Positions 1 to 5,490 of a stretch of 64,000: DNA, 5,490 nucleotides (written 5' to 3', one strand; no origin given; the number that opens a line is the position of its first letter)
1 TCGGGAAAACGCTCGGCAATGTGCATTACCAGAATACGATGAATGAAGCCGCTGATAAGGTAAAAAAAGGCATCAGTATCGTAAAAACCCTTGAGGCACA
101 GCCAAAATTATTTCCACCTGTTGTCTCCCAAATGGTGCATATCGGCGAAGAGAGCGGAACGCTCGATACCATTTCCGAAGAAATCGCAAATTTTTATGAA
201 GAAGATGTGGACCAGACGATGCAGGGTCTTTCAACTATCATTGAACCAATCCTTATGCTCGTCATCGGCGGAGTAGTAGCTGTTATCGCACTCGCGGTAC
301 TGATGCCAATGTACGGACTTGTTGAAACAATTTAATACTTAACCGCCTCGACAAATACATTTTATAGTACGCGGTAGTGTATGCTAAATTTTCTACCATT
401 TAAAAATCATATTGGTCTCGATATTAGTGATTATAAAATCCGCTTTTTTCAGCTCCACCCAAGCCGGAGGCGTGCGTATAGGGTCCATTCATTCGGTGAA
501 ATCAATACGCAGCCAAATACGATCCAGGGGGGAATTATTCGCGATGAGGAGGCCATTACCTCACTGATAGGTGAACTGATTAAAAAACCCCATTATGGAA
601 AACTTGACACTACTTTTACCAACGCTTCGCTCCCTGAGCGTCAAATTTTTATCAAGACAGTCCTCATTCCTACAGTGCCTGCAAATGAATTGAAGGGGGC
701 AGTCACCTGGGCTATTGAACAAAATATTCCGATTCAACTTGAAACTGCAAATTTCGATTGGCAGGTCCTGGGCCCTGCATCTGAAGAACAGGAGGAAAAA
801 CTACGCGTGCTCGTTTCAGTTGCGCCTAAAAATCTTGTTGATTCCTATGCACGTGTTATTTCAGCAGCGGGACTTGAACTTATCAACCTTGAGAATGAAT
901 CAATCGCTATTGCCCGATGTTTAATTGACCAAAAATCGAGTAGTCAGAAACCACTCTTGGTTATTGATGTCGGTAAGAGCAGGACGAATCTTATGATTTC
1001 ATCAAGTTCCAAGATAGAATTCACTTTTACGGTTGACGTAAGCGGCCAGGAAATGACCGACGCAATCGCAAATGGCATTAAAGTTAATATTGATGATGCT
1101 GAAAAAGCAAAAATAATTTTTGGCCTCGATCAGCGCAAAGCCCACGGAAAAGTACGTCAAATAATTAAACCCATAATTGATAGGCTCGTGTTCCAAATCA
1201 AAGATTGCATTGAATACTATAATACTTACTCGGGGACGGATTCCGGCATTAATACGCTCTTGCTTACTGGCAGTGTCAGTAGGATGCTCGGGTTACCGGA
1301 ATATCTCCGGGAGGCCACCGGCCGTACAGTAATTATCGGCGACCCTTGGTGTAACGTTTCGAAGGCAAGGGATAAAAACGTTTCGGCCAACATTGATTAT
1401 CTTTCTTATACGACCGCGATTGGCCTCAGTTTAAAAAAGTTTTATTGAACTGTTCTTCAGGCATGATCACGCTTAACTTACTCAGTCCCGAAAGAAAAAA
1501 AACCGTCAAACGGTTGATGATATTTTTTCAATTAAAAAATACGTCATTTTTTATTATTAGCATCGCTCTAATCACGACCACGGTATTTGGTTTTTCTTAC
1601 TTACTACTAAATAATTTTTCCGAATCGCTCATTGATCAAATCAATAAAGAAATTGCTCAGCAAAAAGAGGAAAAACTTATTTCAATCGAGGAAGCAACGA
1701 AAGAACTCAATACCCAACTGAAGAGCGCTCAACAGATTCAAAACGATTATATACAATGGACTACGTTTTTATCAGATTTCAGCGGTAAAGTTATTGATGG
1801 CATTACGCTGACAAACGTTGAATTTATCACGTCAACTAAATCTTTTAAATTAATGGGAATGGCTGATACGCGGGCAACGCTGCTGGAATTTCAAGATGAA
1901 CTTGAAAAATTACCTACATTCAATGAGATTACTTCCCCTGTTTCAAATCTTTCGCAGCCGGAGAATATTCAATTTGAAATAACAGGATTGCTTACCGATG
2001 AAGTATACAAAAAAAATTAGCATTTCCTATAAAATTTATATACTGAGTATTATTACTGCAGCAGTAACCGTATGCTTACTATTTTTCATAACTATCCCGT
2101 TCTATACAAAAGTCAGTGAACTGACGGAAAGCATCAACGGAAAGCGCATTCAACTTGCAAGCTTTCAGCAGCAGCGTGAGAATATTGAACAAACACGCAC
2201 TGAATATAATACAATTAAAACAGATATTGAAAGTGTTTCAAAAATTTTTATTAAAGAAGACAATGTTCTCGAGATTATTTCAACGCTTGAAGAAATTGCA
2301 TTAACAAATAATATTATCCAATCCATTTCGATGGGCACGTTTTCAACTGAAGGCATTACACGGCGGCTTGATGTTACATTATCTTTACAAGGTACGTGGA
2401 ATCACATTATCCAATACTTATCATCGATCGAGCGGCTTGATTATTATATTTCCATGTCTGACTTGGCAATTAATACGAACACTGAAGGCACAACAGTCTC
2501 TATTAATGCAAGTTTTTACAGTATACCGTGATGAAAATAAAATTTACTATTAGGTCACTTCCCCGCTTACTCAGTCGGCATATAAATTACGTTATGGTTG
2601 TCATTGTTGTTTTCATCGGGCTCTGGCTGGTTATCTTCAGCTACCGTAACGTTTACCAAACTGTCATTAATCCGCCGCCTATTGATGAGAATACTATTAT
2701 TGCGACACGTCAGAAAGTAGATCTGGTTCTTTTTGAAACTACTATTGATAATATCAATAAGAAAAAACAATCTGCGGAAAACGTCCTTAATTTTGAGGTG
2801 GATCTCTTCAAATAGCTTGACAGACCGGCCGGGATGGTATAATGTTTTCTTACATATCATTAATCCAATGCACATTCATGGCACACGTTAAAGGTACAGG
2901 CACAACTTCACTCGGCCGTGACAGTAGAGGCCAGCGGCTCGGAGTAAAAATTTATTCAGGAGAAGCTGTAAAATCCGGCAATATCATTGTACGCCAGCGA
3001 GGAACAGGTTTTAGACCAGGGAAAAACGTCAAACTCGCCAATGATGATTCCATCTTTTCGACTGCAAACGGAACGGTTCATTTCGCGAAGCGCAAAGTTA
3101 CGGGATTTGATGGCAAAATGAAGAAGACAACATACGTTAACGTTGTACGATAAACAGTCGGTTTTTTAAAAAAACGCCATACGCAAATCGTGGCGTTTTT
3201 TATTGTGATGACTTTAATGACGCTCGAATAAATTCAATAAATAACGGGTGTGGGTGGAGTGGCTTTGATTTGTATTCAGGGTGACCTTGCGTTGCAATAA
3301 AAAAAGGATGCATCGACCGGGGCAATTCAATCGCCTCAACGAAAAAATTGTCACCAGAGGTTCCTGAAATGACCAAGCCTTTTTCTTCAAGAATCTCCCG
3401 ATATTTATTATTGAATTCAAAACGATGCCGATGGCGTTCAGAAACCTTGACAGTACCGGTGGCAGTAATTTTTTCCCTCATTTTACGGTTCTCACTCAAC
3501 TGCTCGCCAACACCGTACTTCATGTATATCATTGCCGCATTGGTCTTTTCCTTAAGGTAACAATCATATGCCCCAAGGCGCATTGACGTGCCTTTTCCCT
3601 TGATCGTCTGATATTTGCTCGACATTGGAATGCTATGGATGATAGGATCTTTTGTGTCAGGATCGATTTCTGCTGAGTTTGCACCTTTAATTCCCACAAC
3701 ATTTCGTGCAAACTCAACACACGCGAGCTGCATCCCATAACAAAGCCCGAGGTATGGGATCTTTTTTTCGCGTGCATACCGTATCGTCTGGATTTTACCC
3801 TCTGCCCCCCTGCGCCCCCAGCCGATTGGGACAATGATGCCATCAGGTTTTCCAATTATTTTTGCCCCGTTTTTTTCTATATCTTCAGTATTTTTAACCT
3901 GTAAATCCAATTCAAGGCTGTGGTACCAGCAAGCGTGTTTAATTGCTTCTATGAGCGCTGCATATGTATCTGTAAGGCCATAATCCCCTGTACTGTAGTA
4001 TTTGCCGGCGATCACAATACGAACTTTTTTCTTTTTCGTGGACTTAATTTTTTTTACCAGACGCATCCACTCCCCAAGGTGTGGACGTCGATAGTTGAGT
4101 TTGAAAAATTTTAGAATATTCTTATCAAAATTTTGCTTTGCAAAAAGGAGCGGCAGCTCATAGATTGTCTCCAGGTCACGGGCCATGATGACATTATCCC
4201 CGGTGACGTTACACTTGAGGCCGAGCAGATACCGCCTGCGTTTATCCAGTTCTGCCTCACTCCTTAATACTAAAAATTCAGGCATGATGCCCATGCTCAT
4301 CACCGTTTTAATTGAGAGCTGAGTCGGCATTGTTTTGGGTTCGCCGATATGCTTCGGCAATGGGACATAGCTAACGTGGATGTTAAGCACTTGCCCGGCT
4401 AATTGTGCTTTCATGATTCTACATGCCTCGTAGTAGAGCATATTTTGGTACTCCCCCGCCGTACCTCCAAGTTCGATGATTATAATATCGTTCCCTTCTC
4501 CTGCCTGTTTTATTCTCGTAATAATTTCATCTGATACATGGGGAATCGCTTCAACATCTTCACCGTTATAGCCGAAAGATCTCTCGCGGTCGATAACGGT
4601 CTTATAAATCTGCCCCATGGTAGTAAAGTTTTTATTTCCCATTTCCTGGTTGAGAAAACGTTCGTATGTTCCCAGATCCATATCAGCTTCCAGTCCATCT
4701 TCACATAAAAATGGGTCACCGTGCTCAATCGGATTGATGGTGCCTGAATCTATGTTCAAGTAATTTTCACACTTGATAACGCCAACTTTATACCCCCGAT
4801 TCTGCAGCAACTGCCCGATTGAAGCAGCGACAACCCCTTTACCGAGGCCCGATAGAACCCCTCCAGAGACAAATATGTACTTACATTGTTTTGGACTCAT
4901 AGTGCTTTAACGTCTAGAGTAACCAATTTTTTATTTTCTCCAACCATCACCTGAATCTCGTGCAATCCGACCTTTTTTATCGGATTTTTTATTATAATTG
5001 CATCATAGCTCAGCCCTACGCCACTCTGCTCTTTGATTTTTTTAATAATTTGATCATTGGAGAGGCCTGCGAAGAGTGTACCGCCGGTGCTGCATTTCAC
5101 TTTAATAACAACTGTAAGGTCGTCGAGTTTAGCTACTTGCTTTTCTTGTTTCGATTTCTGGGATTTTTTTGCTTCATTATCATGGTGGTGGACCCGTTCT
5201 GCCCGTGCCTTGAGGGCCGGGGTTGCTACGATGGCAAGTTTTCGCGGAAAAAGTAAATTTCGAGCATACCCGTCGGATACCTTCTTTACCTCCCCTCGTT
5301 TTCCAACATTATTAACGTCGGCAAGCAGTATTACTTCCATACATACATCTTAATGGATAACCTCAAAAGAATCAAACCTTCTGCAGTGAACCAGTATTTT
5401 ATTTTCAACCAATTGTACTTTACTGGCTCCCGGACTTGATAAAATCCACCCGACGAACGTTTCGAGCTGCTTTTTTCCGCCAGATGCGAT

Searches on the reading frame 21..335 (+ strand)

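Call 65: search_protein_families(library=pfam, proteins=[window:21-335:+], max_evalue=0.01)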
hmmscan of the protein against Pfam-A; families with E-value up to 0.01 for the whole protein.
window:21-335:+ (104 aa): 1 family
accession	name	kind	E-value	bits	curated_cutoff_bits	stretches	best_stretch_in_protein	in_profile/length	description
PF00482.28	T2SSF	-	3.5e-19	69.4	25.2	1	5-96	33-125/125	Type II secretion system (T2SS), protein F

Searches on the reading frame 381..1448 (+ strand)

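Call 15: search_protein_families(library=pfam, proteins=[window:381-1448:+], max_evalue=0.001)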
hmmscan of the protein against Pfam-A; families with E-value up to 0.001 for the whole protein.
window:381-1448:+ (355 aa): 3 families
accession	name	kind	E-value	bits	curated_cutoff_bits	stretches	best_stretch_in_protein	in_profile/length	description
PF11104.14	PilM_2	-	1.3e-38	133.3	27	1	12-354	1-340/340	Type IV pilus assembly protein PilM;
PF14450.12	FtsA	-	3.1e-11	44.1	31.8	1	194-348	2-127/127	Cell division protein FtsA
PF06723.19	MreB_Mbl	-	4.2e-06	26.3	27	0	161-235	117-190/327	MreB/Mbl protein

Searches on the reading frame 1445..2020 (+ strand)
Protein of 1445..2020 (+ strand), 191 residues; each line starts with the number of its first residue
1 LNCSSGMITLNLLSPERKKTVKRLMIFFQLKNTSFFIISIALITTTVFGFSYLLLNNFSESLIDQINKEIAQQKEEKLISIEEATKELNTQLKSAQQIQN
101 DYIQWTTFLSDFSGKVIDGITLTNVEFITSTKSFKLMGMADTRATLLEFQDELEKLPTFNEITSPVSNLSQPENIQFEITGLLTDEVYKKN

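Call 65: search_protein_families(library=pfam, proteins=[window:1445-2020:+], max_evalue=0.01)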
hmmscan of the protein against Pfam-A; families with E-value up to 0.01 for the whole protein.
window:1445-2020:+ (191 aa): 2 families
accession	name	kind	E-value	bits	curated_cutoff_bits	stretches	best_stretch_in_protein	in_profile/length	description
PF19558.4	DUF6080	-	0.0013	17.9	27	1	21-117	214-310/447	Family of unknown function (DUF6080)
PF11124.14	Pho86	-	0.0042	16.9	29.3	0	6-81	67-144/291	Inorganic phosphate transporter chaperone Pho86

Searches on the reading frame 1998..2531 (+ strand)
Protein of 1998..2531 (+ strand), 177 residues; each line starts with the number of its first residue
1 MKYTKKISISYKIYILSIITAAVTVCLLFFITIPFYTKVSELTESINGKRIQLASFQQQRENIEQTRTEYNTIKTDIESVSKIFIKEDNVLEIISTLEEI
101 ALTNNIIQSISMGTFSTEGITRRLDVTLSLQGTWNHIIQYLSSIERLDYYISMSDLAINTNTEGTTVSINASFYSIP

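Call 65: search_protein_families(library=pfam, proteins=[window:1998-2531:+], max_evalue=0.01)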
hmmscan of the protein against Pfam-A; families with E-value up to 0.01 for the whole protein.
window:1998-2531:+ (177 aa): 1 family
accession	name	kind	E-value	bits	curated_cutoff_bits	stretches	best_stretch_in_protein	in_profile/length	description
PF04350.18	PilO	-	3.6e-07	30.9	22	1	50-170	12-135/145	Pilus assembly protein, PilO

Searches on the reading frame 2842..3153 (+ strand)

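Call 65: search_protein_families(library=pfam, proteins=[window:2842-3153:+], max_evalue=0.01)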
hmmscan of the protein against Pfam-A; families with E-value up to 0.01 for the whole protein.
window:2842-3153:+ (103 aa): 1 family
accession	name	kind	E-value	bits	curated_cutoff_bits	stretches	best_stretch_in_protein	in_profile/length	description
PF01016.24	Ribosomal_L27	-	1.6e-27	95.8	20.5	1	14-85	1-72/79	Ribosomal L27 protein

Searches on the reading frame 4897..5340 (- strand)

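Call 65: search_protein_families(library=pfam, proteins=[window:4897-5340:-], max_evalue=0.01)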
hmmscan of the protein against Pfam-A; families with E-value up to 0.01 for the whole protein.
window:4897-5340:- (147 aa): 2 families
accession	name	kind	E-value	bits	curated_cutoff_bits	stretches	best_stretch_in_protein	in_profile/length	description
PF01281.25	Ribosomal_L9_N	-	1.5e-20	72.9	20.7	1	1-43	1-43/47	Ribosomal protein L9, N-terminal domain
PF03948.19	Ribosomal_L9_C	-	1.1e-11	45.5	23.2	1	65-136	3-75/86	Ribosomal protein L9, C-terminal domain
